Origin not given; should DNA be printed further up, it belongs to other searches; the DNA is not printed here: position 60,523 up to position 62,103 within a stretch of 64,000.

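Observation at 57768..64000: TBDR / two-subunit aconitase X / CrtI-like oxidoreductase / MFS cluster: a candidate uncharacterised catabolic pathway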

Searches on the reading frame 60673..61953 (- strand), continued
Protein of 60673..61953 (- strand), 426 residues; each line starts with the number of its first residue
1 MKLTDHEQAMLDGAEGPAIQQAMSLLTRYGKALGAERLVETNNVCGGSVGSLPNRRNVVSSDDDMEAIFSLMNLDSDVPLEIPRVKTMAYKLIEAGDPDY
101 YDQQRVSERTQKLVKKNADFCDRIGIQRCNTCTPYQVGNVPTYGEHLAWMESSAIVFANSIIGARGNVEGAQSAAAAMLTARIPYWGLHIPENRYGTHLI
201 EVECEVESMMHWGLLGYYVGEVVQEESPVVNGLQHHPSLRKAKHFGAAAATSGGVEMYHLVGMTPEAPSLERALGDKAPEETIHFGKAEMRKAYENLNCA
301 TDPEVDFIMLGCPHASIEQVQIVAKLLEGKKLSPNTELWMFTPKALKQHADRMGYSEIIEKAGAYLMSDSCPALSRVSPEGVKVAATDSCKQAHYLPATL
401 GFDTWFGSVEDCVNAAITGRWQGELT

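Call 50: search_protein_families(library=ncbifam, proteins=[L004:1280-2269:+, L006:3226-3900:+, L009:15296-15985:+, L010:14401-14943:-, L010:3087-4082:-, L010:1019-2368:-, L009:8597-9985:+, L009:13293-14258:+, L006:3944-4747:+, L003:11808-13382:+], max_evalue=0.00001)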
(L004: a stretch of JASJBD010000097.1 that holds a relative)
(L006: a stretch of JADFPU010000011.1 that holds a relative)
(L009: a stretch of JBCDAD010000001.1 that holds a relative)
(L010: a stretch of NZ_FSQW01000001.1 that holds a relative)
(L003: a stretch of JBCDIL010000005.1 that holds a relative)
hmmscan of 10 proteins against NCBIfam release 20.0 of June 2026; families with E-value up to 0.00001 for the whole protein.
L004:1280-2269:+ (329 aa): 2 families
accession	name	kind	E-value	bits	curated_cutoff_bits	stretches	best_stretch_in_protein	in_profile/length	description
NF045728.1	glycosyl_F510_1955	equivalog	2.3e-31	109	175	2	246-320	114-185/246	F510_1955 family glycosylhydrolase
NF010237.0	PRK13684.1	equivalog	1.3e-13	50.7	326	1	102-235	66-188/334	photosynthesis system II assembly factor Ycf48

L006:3226-3900:+ (224 aa): 0 families

L009:15296-15985:+ (229 aa): 0 families

L010:14401-14943:- (180 aa): 0 families

L010:3087-4082:- (331 aa): 10 families
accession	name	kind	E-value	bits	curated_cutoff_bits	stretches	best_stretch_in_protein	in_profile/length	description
NF058653.1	LipP1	equivalog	1.4e-61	208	350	1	65-305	47-284/300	LipP1 family hormone-sensitive lipase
NF033149.0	CHL_hydrolase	equivalog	1.3e-50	172.1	500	1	77-304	60-288/310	chloramphenicol hydrolase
NF058651.1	GESAG_HSLs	subfamily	2.3e-32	112.2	430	1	86-300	61-270/296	GESAG motif subfamily hormone-sensitive lipase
NF007547.0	PRK10162.1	equivalog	4.8e-28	98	389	1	50-301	46-295/321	acetyl esterase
NF058649.1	GTSAG_HSLs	subfamily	3.1e-23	82.7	380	1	18-307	20-295/312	GTSAG motif subfamily hormone-sensitive lipase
NF058650.1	GCSAG_HSLs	subfamily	4e-17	62.7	410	1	95-305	88-294/314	GCSAG motif subfamily hormone-sensitive lipase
NF052354.1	EstLipQMycob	equivalog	4.4e-11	42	700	1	85-180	158-253/418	esterase LipQ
NF052620.1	AryltfaseLP1002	equivalog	3.8e-07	29.7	300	0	88-302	28-235/265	lp_1002 family arylesterase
NF052352.1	TriaclglyLipLipYMycb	equivalog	9e-07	28.4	450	1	165-304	257-381/397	triacylglycerol lipase LipY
NF042968.1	AcxylEst_AxeA1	equivalog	3.9e-06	25.5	700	0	64-184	23-139/459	acetylxylan esterase AxeA1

L010:1019-2368:- (449 aa): 5 families
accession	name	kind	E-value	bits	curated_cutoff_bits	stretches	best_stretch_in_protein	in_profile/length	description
NF058607.1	GlBtMonoOxGbcA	equivalog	1.3e-32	112.8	670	1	18-247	14-233/420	glycine betaine monooxygenase oxygenase subunit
NF042946.1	3PPDioc_HcaE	equivalog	1.6e-24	86.8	830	1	46-250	21-244/450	3-phenylpropionate/cinnamic acid dioxygenase subunit alpha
TIGR03228.1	anthran_1_2_A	equivalog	5.6e-22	78.1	671.9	1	43-188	18-166/438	anthranilate 1,2-dioxygenase large subunit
TIGR03229.1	benzo_1_2_benA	equivalog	2.8e-17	62.7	780.95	1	46-234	21-217/433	benzoate 1,2-dioxygenase large subunit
NF041684.1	ant_diox_AndAc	equivalog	7.6e-15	54.4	750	1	46-232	28-222/418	anthranilate 1,2-dioxygenase large subunit AndAc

L009:8597-9985:+ (462 aa): 5 families
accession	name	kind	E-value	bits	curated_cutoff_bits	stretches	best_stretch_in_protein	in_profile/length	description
TIGR00792.1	gph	subfamily_domain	9e-100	334.4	231.35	1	17-455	2-436/437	glycoside-pentoside-hexuronide (GPH):cation symporter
NF007237.0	PRK09669.1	subfamily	4.2e-74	249.8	610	1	8-458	3-447/461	putative symporter YagG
NF007749.0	PRK10429.1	equivalog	8.5e-74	249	456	1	11-459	3-453/473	melibiose:sodium transporter MelB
NF007353.0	PRK09848.1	equivalog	3.3e-65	220.6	528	1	13-459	7-447/457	glucuronide transporter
NF008526.0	PRK11462.1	equivalog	3.4e-54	184.3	836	1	14-457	9-446/460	glycoside-pentoside-hexuronide family transporter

L009:13293-14258:+ (321 aa): 32 families (the best 25 are shown)
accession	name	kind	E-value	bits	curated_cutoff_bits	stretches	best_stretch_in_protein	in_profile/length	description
NF051488.1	bifunc_PcaDC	exception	1.2e-21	77.3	390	1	61-313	8-249/375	bifunctional 3-oxoadipate enol-lactonase/4-carboxymuconolactone decarboxylase PcaDC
TIGR02427.1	protocat_pcaD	equivalog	1.9e-21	76.6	255.85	1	63-313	11-249/251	3-oxoadipate enol-lactonase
TIGR01738.1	bioH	equivalog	2.2e-21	76.6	206.95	2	66-167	5-97/245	pimeloyl-ACP methyl ester esterase BioH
NF004514.1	PRK05855.1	equivalog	3e-20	72.3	455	1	47-153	4-110/578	SDR family oxidoreductase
TIGR03695.1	menH_SHCHC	equivalog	4.5e-20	72.1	208.55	1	65-169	2-105/252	2-succinyl-6-hydroxy-2,4-cyclohexadiene-1-carboxylate synthase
NF011457.0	PRK14875.1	equivalog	1.1e-19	70.7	307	1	61-161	128-224/372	acetoin dehydrogenase dihydrolipoyllysine-residue acetyltransferase subunit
TIGR03056.1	bchO_mg_che_rel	equivalog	6.9e-19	67.9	172.55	1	61-164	24-127/278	alpha/beta fold hydrolase BchO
NF050089.1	i_nPHAscl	equivalog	7.4e-18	64.6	300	1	66-155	19-105/288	intracellular short-chain-length polyhydroxyalkanoate depolymerase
NF052610.1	macro_16_ester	equivalog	2.3e-17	63.3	420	1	50-170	8-129/281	alpha/beta fold macrolide esterase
NF051487.1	bifunc_PcaCD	exception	3.8e-16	59.2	430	1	6-314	113-411/413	bifunctional 4-carboxymuconolactone decarboxylase/3-oxoadipate enol-lactonase PcaCD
NF045632.1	hydroxlase_HsaD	equivalog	1.2e-15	57.2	400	1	61-313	30-287/290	4,5:9,10-diseco-3-hydroxy-5,9,17-trioxoandrosta-1(10),2-diene-4-oate hydrolase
NF002938.0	PRK03592.1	equivalog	1.6e-15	57.2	241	1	64-203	29-165/298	haloalkane dehalogenase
TIGR01250.1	pro_imino_pep_2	subfamily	2.4e-14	53.6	167.65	2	247-313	221-286/288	proline iminopeptidase-family hydrolase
NF041759.1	mac_hydro_EstT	equivalog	3.9e-14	52.5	450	1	50-170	7-128/278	macrolide hydrolase EstT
TIGR03611.1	RutD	equivalog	6e-14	52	238.5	1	64-168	12-113/258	pyrimidine utilization protein D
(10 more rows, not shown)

L006:3944-4747:+ (267 aa): 8 families
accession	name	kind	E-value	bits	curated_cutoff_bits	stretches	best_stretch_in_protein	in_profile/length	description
NF050814.1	FtsZBindFzlA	equivalog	1.1e-22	80.9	300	2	3-103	6-107/228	FtsZ-binding protein FzlA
TIGR01262.1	maiA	equivalog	1.6e-21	76.9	171.05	1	4-96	2-96/211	maleylacetoacetate isomerase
NF007016.1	PRK09481.1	equivalog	4.5e-18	65.4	314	1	3-103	12-109/209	stringent starvation protein SspA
NF011693.0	PRK15113.1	equivalog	3.1e-13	49.9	150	1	7-94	13-103/214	glutathione transferase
NF008731.0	PRK11752.1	equivalog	4.4e-10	39.3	325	0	19-77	67-129/287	glutathione-dependent disulfide-bond oxidoreductase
NF007831.0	PRK10542.1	equivalog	1.5e-09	37.7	198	0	42-80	41-80/201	glutathione transferase GstA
NF010579.0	PRK13972.1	equivalog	2.1e-09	37.2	332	0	172-239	139-204/215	GSH-dependent disulfide bond oxidoreductase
NF007682.0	PRK10357.1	equivalog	1.1e-07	31.6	181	0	43-145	39-137/202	glutathione S-transferase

L003:11808-13382:+ (524 aa): 15 families
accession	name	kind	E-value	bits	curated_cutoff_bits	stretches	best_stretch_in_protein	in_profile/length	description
NF045689.1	BCarotKetCrtO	equivalog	3.1e-75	253.8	1000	1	4-520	3-538/563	beta-carotene ketolase CrtO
TIGR02734.1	crtI_fam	subfamily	6.4e-27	94.4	238.1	1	7-305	1-285/504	phytoene desaturase family protein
TIGR02730.1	carot_isom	equivalog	3.7e-21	75.5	586.9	1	228-309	219-300/493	carotenoid isomerase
NF058655.1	CrtID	equivalog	2.1e-17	63.1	640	1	8-290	2-271/478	bifunctional phytoene desaturase/3,4-desaturase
NF045637.1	carotdesatCrtDProt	equivalog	4e-17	61.9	580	1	8-288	2-272/485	1-hydroxycarotenoid 3,4-desaturase CrtD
TIGR02733.1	desat_CrtD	equivalog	3.8e-12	45.6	549.7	0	7-46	4-43/492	C-3',4' desaturase CrtD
NF005560.0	PRK07233.1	equivalog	3.7e-11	42.5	252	0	8-48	4-44/435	hypothetical protein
NF042421.1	hydcarot_desat_CrtD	equivalog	1.2e-09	37.2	500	1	187-309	174-294/487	1-hydroxycarotenoid 3,4-desaturase CrtD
TIGR00292.1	TIGR00292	equivalog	7.2e-09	35.2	148.3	1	5-42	22-59/254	sulfide-dependent adenosine diphosphate thiazole synthase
NF009478.0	PRK12844.1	equivalog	6.1e-08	31.4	789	0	3-43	7-47/559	3-ketosteroid-delta-1-dehydrogenase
TIGR03143.1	AhpF_homolog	hypoth_equivalog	7.9e-07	28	687.65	1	3-54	3-56/555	putative alkyl hydroperoxide reductase F subunit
TIGR03467.1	HpnE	equivalog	1.6e-06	27.7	283.05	0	8-44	2-38/430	hydroxysqualene dehydroxylase HpnE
NF041080.1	DGGGPL_reductase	equivalog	3e-06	26.4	580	0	5-36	2-33/447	digeranylgeranylglycerophospholipid reductase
NF053676.1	4oxCHCAChcC1Cy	equivalog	4.3e-06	25.4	1000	0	4-43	1-40/528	4-oxocyclohexanecarboxylate 2-dehydrogenase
TIGR02032.1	GG-red-SF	subfamily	8.6e-06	25.6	158.8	0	5-38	1-34/297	geranylgeranyl reductase family protein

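Call 52: find_encoding_contigs(protein=P0030, flank=10000, max_places=2)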
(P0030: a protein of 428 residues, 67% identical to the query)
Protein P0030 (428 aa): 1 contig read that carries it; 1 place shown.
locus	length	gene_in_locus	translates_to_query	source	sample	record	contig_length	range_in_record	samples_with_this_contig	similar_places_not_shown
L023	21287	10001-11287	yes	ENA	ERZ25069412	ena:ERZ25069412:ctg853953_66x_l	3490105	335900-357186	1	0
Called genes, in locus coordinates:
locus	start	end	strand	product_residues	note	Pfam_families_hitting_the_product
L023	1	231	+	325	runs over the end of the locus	PF13088:BNR_2 (faint), PF13810:DUF4185 (faint), PF25852:DUF6242_C (faint), PF02012:BNR (faint), PF15899:BNR_6 (faint), PF14870:PSII_BNR (faint), PF15902:Sortilin-Vps10 (weak)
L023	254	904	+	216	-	-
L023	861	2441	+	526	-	PF00171:Aldedh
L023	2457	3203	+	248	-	PF00106:adh_short, PF08659:KR, PF13561:adh_short_C2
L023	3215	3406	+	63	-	PF14552:Tautomerase_2 (weak), PF01361:Tautomerase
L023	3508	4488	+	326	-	PF02574:S-methyl_trans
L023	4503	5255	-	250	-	PF09224:DUF1961 (faint), PF19763:DUF6250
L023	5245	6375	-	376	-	PF03150:CCP_MauG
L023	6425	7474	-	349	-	PF03150:CCP_MauG, PF00034:Cytochrom_C (faint)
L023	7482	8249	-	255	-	PF13620:CarboxypepD_reg (faint), PF14686:fn3_3 (faint)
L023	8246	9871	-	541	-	PF01946:Thi4 (weak), PF00890:FAD_binding_2 (faint), PF01266:DAO (weak), PF01593:Amino_oxidase, PF12831:FAD_oxidored (weak), PF13450:NAD_binding_8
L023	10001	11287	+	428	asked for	PF04412:AcnX, PF28403:AcnX_2nd, PF28406:AcnX_3rd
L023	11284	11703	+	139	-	PF01989:AcnX_swivel_put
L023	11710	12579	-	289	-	PF00135:COesterase, PF20434:BD-FAE, PF07859:Abhydrolase_3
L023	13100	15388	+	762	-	PF07715:Plug, PF00593:TonB_dep_Rec_b-barrel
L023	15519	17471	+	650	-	PF01266:DAO (faint), PF13450:NAD_binding_8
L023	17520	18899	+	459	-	PF07690:MFS_1, PF13347:MFS_2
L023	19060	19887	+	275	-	PF02798:GST_N, PF13417:GST_N_3, PF13409:GST_N_2, PF13410:GST_C_2 (weak), PF00043:GST_C (weak), PF14497:GST_C_3 (weak)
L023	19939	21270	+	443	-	PF13173:AAA_14, PF13635:DUF4143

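Call 53: find_encoding_contigs(protein=P0014, flank=10000, max_places=2)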
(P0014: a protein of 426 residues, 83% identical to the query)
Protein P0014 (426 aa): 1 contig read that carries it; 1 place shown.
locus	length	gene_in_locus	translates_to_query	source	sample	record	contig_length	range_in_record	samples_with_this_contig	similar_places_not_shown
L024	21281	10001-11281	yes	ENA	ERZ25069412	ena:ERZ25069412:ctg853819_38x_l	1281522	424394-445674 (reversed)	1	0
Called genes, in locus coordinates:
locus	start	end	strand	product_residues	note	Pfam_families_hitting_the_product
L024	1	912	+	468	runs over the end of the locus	PF00884:Sulfatase, PF16347:SGSH_C (weak), PF14707:Sulfatase_C (weak)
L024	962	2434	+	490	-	PF01839:FG-GAP (faint), PF13517:FG-GAP_3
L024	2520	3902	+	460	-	PF01571:GCV_T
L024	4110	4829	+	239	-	PF00392:GntR, PF07702:UTRA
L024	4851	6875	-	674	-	PF01266:DAO (faint), PF13450:NAD_binding_8 (weak)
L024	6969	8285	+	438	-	PF00083:Sugar_tr, PF06779:MFS_4, PF07690:MFS_1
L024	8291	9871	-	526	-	PF00890:FAD_binding_2 (faint), PF01266:DAO (faint), PF01593:Amino_oxidase, PF01946:Thi4 (weak), PF07992:Pyr_redox_2 (faint), PF13450:NAD_binding_8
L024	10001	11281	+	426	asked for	PF04412:AcnX, PF28403:AcnX_2nd, PF28406:AcnX_3rd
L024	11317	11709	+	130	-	PF01989:AcnX_swivel_put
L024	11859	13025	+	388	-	PF02790:COX2_TM, PF00034:Cytochrom_C (faint), PF00116:COX2, PF13442:Cytochrome_CBB3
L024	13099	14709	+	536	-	PF00115:COX1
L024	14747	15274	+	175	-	PF04442:CtaG_Cox11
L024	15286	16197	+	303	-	PF00510:COX3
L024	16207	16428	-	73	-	PF11137:DUF2909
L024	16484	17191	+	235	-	PF02104:SURF1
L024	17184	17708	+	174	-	PF26971:TM-like_Thioredoxin-like_C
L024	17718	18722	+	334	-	PF02628:COX15-CtaA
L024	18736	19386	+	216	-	PF02630:SCO1-SenC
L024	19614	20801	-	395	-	PF00561:Abhydrolase_1, PF00975:Thioesterase, PF12146:Hydrolase_4, PF12697:Abhydrolase_6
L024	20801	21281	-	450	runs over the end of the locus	PF07690:MFS_1, PF13347:MFS_2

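Call 57: search_protein_families(library=ncbifam, proteins=[L024:4851-6875:-, L021:7981-9981:+, L021:5454-6821:+, L023:3508-4488:+, L023:254-904:+], max_evalue=0.000001)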
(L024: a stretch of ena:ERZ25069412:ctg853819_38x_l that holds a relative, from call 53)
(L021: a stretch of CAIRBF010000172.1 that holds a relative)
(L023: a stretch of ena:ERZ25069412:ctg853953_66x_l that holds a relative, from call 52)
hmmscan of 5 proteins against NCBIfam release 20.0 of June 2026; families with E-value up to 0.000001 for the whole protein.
L024:4851-6875:- (674 aa): 2 families
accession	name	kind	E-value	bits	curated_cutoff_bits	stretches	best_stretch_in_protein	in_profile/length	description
NF053556.1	prodigi_MAP_PigB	equivalog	1.8e-09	36.6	850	0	111-169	144-197/659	prodigiosin MAP biosynthesis oxidoreductase PigB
TIGR00562.1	proto_IX_ox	equivalog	1.8e-07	30.1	97.85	0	123-207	4-78/470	protoporphyrinogen oxidase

L021:7981-9981:+ (666 aa): 0 families

L021:5454-6821:+ (456 aa): 8 families
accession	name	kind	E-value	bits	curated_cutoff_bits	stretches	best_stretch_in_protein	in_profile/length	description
NF047633.1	SyrngDmethDesA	equivalog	1.2e-172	574.5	800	1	5-452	1-451/453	syringate O-demethylase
NF047885.1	VanMgalDeMLigM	equivalog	4.1e-167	556.8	580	1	6-454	1-455/461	vanillate/3-O-methylgallate O-demethylase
NF001567.0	PRK00389.1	subfamily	2.3e-24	86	300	1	28-233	25-217/359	glycine cleavage system aminomethyltransferase GcvT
TIGR00528.1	gcvT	equivalog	3.3e-16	59.2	235.85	1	27-227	22-214/362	glycine cleavage system aminomethyltransferase GcvT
NF053776.1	TmaoDeMthMsil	equivalog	1.9e-15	56.5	1100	1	42-251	421-630/763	trimethylamine N-oxide demethylase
TIGR01372.1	soxA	subfamily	1.1e-10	40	1164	1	40-250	647-857/996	sarcosine oxidase subunit alpha family protein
NF010093.0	PRK13579.1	equivalog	2e-10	40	459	1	42-227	44-218/371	glycine cleavage system aminomethyltransferase GcvT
NF009133.0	PRK12486.1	equivalog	2.2e-09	36.7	410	0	61-234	65-230/369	dimethylsulfoniopropionate demethylase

L023:3508-4488:+ (326 aa): 5 families
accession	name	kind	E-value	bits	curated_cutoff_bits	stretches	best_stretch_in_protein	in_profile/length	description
NF007020.0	PRK09485.1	equivalog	1.8e-27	96.2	215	1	7-317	4-302/306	homocysteine S-methyltransferase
NF006396.0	PRK08645.1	equivalog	1.1e-24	86.6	453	1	14-319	10-285/611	bifunctional homocysteine S-methyltransferase/methylenetetrahydrofolate reductase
TIGR02082.1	metH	equivalog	5.3e-20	70.7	1010.85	1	15-321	4-315/1182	methionine synthase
NF007024.0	PRK09490.1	equivalog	3.7e-16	58.1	1497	1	14-325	18-336/1234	methionine synthase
NF005718.0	PRK07534.1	equivalog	1.3e-14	54.2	338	1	6-319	5-295/337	betaine--homocysteine S-methyltransferase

L023:254-904:+ (216 aa): 0 families

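Call 60: find_encoding_contigs(protein=P0086, flank=8000, max_places=1)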
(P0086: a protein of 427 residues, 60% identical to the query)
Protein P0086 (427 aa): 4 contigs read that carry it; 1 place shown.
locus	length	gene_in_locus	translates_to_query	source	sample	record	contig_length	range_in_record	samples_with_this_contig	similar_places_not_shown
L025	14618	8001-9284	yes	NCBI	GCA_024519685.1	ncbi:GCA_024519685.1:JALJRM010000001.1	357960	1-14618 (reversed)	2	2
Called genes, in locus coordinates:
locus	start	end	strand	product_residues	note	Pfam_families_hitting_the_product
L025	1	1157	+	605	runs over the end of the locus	PF13520:AA_permease_2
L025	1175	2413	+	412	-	PF04286:DUF445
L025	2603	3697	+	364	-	PF13379:NMT1_2, PF09084:NMT1, PF12974:Phosphonate-bd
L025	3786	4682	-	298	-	PF00126:HTH_1, PF03466:LysR_substrate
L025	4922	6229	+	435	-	PF07992:Pyr_redox_2 (weak), PF00890:FAD_binding_2 (weak), PF01134:GIDA (weak), PF01266:DAO (weak), PF12831:FAD_oxidored, PF13450:NAD_binding_8 (weak)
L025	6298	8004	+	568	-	PF00920:ILVD_EDD_N, PF24877:ILV_EDD_C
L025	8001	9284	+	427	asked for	PF04412:AcnX, PF28403:AcnX_2nd, PF28406:AcnX_3rd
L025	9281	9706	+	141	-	PF01989:AcnX_swivel_put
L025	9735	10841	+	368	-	PF13379:NMT1_2, PF09084:NMT1, PF12974:Phosphonate-bd, PF16868:NMT1_3 (weak)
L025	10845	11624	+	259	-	PF00005:ABC_tran, PF13304:AAA_21 (faint)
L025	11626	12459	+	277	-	PF00528:BPD_transp_1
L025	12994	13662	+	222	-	PF00392:GntR, PF07729:FCD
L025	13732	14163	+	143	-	PF13378:MR_MLE_C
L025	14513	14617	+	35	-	?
